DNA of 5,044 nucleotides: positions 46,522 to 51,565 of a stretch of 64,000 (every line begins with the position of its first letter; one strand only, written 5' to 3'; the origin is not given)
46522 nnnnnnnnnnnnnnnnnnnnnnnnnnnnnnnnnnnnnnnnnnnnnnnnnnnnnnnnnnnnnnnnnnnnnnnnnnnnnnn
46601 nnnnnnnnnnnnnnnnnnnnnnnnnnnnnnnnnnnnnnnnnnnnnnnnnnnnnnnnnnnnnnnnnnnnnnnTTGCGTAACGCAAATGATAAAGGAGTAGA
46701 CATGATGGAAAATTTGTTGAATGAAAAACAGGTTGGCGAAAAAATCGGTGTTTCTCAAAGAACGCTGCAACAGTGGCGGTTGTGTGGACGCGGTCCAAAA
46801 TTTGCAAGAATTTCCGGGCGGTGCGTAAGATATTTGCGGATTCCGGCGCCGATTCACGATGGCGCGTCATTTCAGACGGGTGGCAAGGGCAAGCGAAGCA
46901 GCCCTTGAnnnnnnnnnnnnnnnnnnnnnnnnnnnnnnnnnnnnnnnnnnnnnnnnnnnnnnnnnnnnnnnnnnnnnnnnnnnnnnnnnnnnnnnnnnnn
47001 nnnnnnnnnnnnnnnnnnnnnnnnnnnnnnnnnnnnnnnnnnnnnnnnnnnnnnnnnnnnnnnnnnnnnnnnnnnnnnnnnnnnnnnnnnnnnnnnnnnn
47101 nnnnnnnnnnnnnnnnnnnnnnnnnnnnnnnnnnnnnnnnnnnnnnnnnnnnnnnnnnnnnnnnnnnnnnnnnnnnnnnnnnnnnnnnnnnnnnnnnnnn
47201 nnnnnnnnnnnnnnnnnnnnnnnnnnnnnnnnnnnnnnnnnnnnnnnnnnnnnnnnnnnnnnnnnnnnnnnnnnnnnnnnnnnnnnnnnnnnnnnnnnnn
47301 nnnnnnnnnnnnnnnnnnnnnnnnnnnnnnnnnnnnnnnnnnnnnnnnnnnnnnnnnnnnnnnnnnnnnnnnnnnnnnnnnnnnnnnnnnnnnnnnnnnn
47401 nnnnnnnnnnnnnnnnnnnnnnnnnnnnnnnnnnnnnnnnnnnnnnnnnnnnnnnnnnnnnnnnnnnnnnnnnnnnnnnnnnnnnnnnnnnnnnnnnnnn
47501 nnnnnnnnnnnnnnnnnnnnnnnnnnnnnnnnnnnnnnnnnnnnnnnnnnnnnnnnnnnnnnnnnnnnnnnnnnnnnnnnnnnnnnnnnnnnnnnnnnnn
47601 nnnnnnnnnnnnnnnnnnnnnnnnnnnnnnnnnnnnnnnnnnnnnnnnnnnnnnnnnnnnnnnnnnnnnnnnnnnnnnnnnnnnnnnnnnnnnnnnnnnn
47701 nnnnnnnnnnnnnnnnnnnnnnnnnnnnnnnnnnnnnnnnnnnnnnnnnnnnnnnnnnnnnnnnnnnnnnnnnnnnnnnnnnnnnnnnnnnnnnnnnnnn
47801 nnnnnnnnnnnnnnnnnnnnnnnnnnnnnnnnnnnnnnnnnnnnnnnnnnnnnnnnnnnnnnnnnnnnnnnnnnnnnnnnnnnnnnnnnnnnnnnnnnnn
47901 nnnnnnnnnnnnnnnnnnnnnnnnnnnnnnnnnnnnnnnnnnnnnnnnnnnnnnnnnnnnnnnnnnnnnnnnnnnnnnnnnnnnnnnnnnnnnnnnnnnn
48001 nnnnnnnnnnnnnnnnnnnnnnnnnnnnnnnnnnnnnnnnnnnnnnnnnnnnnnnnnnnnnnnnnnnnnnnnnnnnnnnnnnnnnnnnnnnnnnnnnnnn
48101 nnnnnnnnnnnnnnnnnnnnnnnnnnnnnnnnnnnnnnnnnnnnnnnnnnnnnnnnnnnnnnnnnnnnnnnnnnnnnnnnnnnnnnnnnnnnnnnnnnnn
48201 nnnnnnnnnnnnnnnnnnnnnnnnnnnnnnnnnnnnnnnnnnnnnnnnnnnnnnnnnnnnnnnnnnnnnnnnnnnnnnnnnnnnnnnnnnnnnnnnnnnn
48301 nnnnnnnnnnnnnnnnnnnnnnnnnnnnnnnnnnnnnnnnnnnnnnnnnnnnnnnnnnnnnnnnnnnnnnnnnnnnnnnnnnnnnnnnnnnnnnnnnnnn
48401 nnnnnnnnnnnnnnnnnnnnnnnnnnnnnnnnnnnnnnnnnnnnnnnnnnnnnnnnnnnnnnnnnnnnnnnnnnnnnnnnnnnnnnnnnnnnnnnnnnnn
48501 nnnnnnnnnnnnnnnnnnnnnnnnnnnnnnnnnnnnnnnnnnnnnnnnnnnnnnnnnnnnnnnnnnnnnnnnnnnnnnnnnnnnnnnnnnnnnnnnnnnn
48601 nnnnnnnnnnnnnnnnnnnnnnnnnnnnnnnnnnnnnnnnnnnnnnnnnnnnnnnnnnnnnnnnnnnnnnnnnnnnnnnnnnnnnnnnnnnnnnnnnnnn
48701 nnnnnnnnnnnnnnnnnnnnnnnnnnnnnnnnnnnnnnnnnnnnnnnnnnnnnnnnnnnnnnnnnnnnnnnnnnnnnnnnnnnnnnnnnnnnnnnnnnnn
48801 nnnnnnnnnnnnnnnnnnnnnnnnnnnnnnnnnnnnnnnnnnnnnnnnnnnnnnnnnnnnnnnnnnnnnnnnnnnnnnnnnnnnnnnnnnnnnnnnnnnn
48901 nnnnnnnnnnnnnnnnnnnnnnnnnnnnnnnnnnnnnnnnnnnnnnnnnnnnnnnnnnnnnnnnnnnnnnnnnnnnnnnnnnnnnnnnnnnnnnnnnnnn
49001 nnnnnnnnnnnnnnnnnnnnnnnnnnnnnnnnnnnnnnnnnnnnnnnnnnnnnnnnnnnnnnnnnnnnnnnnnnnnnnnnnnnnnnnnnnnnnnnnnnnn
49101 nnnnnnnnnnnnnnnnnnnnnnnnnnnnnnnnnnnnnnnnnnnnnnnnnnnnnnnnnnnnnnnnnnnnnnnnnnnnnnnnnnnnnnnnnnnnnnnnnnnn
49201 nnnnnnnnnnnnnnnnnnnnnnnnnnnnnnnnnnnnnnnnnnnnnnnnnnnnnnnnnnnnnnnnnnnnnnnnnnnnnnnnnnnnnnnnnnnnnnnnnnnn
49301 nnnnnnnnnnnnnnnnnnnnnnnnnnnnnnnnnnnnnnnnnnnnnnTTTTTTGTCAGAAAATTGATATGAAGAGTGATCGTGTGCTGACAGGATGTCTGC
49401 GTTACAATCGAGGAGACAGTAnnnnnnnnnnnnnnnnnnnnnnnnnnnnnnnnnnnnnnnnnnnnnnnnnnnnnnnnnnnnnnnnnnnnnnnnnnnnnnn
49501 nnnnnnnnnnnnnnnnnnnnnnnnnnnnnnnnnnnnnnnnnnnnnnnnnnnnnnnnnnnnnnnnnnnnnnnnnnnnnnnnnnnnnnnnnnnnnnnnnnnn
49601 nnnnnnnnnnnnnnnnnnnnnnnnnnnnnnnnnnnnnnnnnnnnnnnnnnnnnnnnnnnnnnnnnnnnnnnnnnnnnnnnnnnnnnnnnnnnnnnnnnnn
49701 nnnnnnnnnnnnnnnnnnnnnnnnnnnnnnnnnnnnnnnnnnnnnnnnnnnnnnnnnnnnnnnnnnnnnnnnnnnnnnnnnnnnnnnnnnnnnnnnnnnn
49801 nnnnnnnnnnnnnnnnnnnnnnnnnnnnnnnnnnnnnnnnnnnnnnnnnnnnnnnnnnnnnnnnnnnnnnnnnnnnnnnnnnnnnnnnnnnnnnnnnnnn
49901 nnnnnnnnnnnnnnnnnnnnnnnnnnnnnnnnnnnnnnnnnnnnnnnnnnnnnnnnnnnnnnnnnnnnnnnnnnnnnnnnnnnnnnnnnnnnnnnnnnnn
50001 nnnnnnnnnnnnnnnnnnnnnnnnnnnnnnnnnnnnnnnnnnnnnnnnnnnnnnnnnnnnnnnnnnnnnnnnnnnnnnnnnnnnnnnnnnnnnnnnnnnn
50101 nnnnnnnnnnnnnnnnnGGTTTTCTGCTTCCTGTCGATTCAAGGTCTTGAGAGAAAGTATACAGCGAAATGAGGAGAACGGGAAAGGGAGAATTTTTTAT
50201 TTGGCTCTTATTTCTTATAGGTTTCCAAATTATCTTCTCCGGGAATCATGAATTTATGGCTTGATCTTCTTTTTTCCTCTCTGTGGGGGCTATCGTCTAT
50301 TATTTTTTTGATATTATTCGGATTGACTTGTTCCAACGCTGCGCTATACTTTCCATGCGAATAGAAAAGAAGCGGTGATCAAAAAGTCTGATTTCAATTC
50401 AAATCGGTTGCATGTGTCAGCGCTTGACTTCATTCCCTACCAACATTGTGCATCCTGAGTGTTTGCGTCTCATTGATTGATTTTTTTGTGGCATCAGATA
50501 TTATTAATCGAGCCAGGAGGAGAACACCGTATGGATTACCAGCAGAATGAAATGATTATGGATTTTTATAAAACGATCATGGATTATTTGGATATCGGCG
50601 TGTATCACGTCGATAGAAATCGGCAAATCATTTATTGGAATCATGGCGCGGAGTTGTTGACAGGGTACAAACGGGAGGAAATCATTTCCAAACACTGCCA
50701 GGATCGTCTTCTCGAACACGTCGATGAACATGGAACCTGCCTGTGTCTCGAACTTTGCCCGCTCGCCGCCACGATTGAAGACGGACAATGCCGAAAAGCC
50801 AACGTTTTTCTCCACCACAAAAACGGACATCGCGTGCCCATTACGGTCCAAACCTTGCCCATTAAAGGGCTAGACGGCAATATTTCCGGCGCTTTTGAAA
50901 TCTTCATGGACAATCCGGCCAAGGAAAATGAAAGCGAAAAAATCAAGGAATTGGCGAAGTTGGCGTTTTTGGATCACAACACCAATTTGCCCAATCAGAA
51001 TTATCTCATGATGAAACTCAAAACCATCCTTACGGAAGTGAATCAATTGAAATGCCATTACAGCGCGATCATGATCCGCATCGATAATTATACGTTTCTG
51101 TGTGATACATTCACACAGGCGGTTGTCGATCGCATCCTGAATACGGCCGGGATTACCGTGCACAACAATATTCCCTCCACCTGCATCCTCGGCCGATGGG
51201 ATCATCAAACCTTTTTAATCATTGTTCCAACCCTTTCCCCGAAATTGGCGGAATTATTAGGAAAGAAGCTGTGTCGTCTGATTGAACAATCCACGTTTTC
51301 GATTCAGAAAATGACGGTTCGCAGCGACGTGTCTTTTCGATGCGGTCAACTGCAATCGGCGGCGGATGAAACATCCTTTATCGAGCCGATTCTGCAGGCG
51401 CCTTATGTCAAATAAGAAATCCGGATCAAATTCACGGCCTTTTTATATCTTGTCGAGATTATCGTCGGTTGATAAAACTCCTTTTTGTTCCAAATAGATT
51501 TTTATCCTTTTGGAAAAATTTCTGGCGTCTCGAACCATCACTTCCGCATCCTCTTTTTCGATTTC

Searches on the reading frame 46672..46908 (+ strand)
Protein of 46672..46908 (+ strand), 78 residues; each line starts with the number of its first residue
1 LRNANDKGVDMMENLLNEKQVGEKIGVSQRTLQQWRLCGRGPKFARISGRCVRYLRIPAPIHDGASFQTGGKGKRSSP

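Call 60: search_protein_families(library=pfam, proteins=[window:46672-46908:+], max_evalue=0.01)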
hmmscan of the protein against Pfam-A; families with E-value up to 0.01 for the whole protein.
window:46672-46908:+ (78 aa): 1 family
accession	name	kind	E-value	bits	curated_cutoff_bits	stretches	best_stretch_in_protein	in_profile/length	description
PF12728.13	HTH_17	-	0.0094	16.6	27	0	16-56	2-40/51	Helix-turn-helix domain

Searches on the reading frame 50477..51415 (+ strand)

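Call 8: search_protein_families(library=pfam, proteins=[window:50477-51415:+], max_evalue=0.01)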
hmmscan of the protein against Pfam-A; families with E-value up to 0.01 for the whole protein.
window:50477-51415:+ (312 aa): 6 families
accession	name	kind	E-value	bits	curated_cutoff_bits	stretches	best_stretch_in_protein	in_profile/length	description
PF00990.26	GGDEF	-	1.2e-14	54.8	23.8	1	163-298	1-136/161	Diguanylate cyclase, GGDEF domain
PF13426.13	PAS_9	-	2e-10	41.3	27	1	45-145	7-100/103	PAS domain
PF00989.32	PAS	-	4.8e-09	36.7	22.6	1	30-145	2-112/113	PAS fold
PF13188.13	PAS_8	-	3e-06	27.4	21.8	1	30-80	2-48/65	PAS domain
PF08448.16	PAS_4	-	5.7e-06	27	23.1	1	41-145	7-104/110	PAS fold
PF08447.18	PAS_3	-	0.0092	16.7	25.6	0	51-131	1-77/89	PAS fold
